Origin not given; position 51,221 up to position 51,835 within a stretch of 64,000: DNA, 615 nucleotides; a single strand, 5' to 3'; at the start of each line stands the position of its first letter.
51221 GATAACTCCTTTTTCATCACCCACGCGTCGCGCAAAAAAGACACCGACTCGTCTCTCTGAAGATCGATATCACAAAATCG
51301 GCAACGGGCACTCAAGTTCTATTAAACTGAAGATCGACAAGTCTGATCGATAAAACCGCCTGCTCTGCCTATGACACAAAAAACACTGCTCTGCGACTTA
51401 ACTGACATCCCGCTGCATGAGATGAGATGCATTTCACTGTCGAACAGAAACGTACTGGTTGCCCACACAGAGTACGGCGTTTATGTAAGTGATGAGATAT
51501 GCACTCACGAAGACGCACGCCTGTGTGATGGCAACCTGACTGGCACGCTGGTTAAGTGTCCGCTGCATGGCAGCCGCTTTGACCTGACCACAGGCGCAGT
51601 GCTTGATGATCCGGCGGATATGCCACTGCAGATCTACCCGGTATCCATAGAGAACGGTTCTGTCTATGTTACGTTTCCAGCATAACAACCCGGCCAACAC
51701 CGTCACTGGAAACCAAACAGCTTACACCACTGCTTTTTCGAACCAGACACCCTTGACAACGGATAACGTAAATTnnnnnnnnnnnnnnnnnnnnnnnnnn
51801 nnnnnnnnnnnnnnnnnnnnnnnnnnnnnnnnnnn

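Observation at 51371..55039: Uncharacterised operon: Rieske ferredoxin, motif-less TrpD-like protein, DhnA-like aldolase-fold protein, PfkB kinase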

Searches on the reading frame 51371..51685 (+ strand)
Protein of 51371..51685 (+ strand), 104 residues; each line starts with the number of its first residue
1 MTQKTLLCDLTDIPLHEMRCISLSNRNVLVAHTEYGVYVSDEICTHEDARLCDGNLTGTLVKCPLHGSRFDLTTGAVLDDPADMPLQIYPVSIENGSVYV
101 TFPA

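Call 3: search_protein_families(library=pfam, proteins=[window:51371-51685:+], max_evalue=0.01)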
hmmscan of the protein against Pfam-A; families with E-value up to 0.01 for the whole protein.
window:51371-51685:+ (104 aa): 2 families
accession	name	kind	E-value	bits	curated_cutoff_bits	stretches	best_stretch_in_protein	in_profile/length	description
PF00355.32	Rieske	-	3.5e-14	52.9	20.3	1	6-90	4-88/88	Rieske [2Fe-2S] domain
PF13806.12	Rieske_2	-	4.8e-13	49.4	27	1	7-100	5-103/104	Rieske-like [2Fe-2S] domain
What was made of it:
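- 51371..51685 (+): Module A, gene 1: small soluble Rieske [2Fe-2S] ferredoxin (104 aa). PF00355 E=3.5e-14 and PF13806 E=4.8e-13 (call 3).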

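Call 4: search_protein_families(library=ncbifam, proteins=[window:51371-51685:+], max_evalue=0.01)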
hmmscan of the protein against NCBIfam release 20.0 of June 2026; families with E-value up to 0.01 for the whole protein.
window:51371-51685:+ (104 aa): 10 families
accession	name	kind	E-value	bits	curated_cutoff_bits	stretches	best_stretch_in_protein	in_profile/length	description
NF007422.0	PRK09965.1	equivalog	9.6e-23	80.3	113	1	5-103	4-101/106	bifunctional 3-phenylpropionate/cinnamic acid dioxygenase ferredoxin subunit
NF042948.2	3PPDioc_HcaC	equivalog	7.5e-19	67.9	150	1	4-103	3-103/105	3-phenylpropionate/cinnamic acid dioxygenase ferredoxin subunit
TIGR02377.1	MocE_fam_FeS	subfamily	1.5e-16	60.2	136.15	1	8-101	6-100/101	MocE family 2Fe-2S type ferredoxin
NF041683.1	ant_diox_AndAb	equivalog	5.9e-15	55.3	150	1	11-101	9-99/100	anthranilate 1,2-dioxygenase ferredoxin subunit AndAb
TIGR02378.1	nirD_assim_sml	equivalog_domain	2.9e-13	49.8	74.65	1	4-101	2-104/105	nitrite reductase small subunit NirD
NF041174.1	SDX_Thmprot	equivalog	5e-08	33.1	170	1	24-82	23-81/109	sulredoxin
NF045928.1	Cytb6fFeSPetC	equivalog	1.6e-06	27.6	250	1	41-99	105-162/179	cytochrome b6-f complex iron-sulfur subunit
NF010001.0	PRK13474.1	subfamily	1.6e-06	27.5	154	1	40-101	103-162/178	cytochrome b6-f complex iron-sulfur subunit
TIGR01416.1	Rieske_proteo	equivalog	0.00036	20.6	97.4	1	29-95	103-169/176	ubiquinol-cytochrome c reductase iron-sulfur subunit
NF007066.0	PRK09511.1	equivalog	0.0043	17.3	135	0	59-100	66-106/108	nitrite reductase small subunit NirD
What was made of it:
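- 51371..51685 (+): Below cutoff for every NCBIfam model; the best hits are HcaC-type, MocE and NirD (call 4).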
